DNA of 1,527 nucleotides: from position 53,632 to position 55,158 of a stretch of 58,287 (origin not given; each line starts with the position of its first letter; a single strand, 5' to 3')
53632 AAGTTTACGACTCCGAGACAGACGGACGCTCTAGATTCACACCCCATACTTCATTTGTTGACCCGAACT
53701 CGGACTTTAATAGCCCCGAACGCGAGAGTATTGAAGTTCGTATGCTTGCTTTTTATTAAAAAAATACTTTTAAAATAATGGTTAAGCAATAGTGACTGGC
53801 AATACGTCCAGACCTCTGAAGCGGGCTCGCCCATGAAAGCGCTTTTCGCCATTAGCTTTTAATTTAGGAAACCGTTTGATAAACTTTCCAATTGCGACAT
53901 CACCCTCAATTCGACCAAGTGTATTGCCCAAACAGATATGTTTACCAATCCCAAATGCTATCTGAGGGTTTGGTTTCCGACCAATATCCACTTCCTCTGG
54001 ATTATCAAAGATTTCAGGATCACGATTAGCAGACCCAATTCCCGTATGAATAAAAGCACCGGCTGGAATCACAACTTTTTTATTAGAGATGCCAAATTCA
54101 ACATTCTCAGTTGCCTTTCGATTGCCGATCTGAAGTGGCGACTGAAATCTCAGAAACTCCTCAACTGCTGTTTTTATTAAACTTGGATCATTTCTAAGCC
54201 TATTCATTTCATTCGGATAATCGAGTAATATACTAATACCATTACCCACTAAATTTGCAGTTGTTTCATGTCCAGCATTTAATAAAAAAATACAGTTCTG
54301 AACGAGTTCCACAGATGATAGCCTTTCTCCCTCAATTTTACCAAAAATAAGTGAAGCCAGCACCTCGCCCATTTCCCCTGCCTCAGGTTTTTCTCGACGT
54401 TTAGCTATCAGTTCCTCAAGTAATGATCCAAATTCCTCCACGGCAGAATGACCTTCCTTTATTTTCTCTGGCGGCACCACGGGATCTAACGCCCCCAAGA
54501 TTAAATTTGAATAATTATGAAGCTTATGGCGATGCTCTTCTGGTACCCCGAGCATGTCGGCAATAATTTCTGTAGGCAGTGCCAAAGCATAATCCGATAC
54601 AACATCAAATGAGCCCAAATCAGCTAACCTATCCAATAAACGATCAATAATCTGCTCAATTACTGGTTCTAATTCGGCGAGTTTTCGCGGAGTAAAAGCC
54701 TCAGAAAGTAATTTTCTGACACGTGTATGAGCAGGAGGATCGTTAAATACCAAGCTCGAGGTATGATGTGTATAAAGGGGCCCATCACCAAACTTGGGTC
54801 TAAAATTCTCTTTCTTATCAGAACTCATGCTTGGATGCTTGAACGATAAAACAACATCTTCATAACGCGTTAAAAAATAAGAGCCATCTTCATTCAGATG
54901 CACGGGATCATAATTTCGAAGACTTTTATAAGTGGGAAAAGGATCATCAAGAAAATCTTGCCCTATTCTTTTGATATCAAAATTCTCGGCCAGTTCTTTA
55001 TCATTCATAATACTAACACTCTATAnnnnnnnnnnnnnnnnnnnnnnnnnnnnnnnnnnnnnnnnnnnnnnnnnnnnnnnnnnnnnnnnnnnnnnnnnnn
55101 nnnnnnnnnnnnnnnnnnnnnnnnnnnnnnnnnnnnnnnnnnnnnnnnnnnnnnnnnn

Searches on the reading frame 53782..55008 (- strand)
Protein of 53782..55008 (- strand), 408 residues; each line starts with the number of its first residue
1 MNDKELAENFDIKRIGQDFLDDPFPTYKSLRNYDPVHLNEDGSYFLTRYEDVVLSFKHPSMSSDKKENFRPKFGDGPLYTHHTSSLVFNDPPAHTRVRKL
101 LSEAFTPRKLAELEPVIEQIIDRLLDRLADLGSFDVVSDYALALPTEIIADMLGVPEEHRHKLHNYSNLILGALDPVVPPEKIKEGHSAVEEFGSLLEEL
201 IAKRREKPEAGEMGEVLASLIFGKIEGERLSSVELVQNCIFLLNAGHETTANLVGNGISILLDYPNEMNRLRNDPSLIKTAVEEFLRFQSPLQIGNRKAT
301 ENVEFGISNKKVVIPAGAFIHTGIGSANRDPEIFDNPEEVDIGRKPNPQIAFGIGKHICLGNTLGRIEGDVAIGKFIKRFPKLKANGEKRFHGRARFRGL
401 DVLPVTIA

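Call 3: search_protein_families(library=pfam, proteins=[window:53782-55008:-], max_evalue=0.1)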
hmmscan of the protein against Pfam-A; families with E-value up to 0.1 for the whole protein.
window:53782-55008:- (408 aa): 1 family
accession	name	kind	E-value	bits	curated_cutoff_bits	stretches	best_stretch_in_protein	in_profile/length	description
PF00067.27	p450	-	1.9e-32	113.1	22.8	1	67-380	64-432/462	Cytochrome P450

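Call 43: search_solved_structures(query=window:53782-55008:-, max_evalue=1e-20)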
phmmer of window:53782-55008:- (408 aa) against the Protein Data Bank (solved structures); distinct sequences matched with E-value up to 1e-20: 314 (the best 60 are shown).
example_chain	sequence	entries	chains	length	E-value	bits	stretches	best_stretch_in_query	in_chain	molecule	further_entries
3a4z_A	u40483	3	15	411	1.9e-68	235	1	18-407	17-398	Vitamin D hydroxylase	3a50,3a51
8yhn_A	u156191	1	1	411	2.5e-68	234.6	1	18-406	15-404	Cytochrome P450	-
3ejb_B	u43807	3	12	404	3e-68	234.3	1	16-407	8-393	Biotin biosynthesis cytochrome P450-like enzyme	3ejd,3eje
3a4g_A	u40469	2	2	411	3.3e-68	234.2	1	18-407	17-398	Vitamin D hydroxylase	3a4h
5gnm_A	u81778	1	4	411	6.2e-68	233.3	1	18-407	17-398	Vitamin D(3) 25-hydroxylase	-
3vrm_A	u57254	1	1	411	1.6e-67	231.9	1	18-407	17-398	Vitamin D(3) 25-hydroxylase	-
5gnl_A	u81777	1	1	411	3.1e-67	231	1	18-407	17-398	Vitamin D(3) 25-hydroxylase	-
8vxi_A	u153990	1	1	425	1.7e-64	221.9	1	36-405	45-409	CYP125MRCA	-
7wex_A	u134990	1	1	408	6.1e-64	220.1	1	18-406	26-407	Cytochrome P450 hydroxylase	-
8vxg_A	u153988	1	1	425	2.2e-63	218.3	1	36-405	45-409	CYP125MRCA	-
4yzr_A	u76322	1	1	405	1.4e-60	209.1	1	16-407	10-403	Polyketide biosynthesis cytochrome P450 PksS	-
8w6z_A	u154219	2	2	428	6.5e-60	206.9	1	14-406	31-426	Cytochrome P450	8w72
4rm4_A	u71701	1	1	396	1.5e-59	205.7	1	22-384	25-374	Cytochrome P450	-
6gk5_A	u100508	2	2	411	2.5e-59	204.9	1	45-385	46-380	Cytochrome P450 CYP267B1 protein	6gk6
6kfw_A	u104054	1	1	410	6.9e-58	200.2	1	61-406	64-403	CxnD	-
5vws_A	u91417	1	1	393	3.5e-57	197.9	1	24-383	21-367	Cytochrome P450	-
7y9o_A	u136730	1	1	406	4.2e-57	197.6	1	22-384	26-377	Cytochrome P450 monooxygenase YjiB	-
7y97_A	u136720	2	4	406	7.7e-57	196.8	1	22-384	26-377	Cytochrome P450 monooxygenase YjiB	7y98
5ofq_A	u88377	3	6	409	2.1e-56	195.3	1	12-379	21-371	Cytochrome P450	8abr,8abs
1jip_A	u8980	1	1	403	3e-56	194.8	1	19-406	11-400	CYTOCHROME P450 107A1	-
1jio_A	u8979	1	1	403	4.2e-56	194.3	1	19-406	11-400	CYTOCHROME P450 107A1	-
8gue_A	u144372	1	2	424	1.3e-55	192.7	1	10-405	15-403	Cytochrome P450 monooxygenase PikC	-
7xbm_A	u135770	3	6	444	1.6e-55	192.4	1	10-405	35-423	Cytochrome P450 monooxygenase PikC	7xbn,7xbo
2bvj_A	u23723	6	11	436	2.6e-55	191.7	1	10-405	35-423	CYTOCHROME P450 MONOOXYGENASE | CYTOCHROME P450 HYDROXYLASE PIKC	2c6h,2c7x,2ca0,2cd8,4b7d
2whw_A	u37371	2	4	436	3.3e-55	191.4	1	10-405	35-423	CYTOCHROME P450 MONOOXYGENASE | CYTOCHROME P450 HYDROXYLASE PIKC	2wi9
2vz7_A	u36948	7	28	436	3.3e-55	191.4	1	10-405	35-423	CYTOCHROME P450 MONOOXYGENASE | CYTOCHROME P450 HYDROXYLASE PIKC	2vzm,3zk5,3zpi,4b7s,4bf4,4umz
1egy_A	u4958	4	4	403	7e-55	190.3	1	19-406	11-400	CYTOCHROME P450ERYF | CYTOCHROME P450 107A1 | CYTOCHROME P450 ERYF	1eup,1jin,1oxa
5cje_A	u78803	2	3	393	4.4e-54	187.6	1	10-391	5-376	Cytochrome P450 hydroxylase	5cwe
4wpz_A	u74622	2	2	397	4.8e-54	187.5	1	84-406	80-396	Cytochrome P450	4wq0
9cjg_A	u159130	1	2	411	1.8e-53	185.6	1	15-406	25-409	Cytochrome P450-G9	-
3r9b_A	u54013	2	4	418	2.3e-53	185.3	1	21-406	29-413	CYTOCHROME P450 164A2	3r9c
5l90_A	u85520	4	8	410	3.9e-53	184.5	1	22-383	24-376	Cytochrome P450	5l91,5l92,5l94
4z5p_A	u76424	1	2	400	3.3e-52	181.5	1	24-385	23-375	Cytochrome P450 hydroxylase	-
4e2p_A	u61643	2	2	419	3.6e-52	181.4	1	84-389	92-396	Cytochrome P450 107B1 (P450CVIIB1)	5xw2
1q5d_A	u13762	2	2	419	9.4e-52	180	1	2-405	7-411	P450 epoxidase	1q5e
6l39_A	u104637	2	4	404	1.8e-51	179.1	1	47-391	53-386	Cytochrome P450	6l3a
8g35_A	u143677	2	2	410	2.4e-49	172.1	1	12-407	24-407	Cytochrome P450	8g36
6gmf_A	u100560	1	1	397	7.2e-49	170.5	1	14-383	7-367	Putative cytochrome P450 hydroxylase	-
7tnf_A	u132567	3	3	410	8.5e-49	170.3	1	12-407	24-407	Cytochrome P450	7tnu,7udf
4dnz_A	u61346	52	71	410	8.5e-49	170.3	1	12-407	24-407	Cytochrome P450 | CYP199A4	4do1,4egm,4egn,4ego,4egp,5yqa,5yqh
5kdb_A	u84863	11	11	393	9.5e-49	170.1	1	15-407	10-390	Cytochrome P450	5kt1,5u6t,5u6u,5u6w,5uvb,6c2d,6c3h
9dxw_A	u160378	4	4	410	1.2e-48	169.8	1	12-407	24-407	Cytochrome P450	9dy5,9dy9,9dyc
7n60_A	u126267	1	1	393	1.3e-48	169.7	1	15-407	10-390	Cytochrome P450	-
8ws4_A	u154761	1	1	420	1.3e-48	169.7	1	12-407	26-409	Cytochrome P450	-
8hgc_A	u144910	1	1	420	1.3e-48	169.7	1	12-407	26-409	Cytochrome P450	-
5it1_A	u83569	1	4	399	1.3e-48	169.6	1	43-406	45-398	Putative cytochrome P450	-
5kdy_A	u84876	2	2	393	1.8e-48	169.2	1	15-407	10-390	Cytochrome P450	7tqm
8fz8_A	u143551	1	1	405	2.7e-48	168.6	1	17-385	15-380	Cytochrome P450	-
3tyw_A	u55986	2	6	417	3e-48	168.5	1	27-390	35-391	Putative cytochrome P450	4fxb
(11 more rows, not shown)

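Call 74: search_protein_families(library=ncbifam, proteins=[window:53782-55008:-], max_evalue=1e-10)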
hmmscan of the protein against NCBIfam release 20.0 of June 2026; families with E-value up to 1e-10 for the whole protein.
window:53782-55008:- (408 aa): 6 families
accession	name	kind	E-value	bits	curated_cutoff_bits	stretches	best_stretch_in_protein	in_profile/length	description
NF041177.1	Cyp119_Thmprot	equivalog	2.4e-50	171.4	680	1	26-385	4-345/368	cytochrome P450 Cyp119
TIGR04538.1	P450_cycloAA_1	subfamily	4.7e-44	150.8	500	1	17-385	5-371/395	cytochrome P450, cyclodipeptide synthase-associated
TIGR04515.1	P450_rel_GT_act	subfamily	2.8e-40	138.9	343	1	21-395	31-374/386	P450-derived glycosyltransferase activator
NF045816.1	PentlenlactSyn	equivalog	8e-38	130.2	700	1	89-405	86-394/396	pentalenolactone synthase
NF041802.1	P450_SolI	exception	1.9e-35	122.1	850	1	86-407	109-422/424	solanimycin biosynthesis cytochrome P450 SolI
TIGR04458.1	CYP450_TxtE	equivalog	1.9e-34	119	500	1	19-407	9-402/403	4-nitrotryptophan synthase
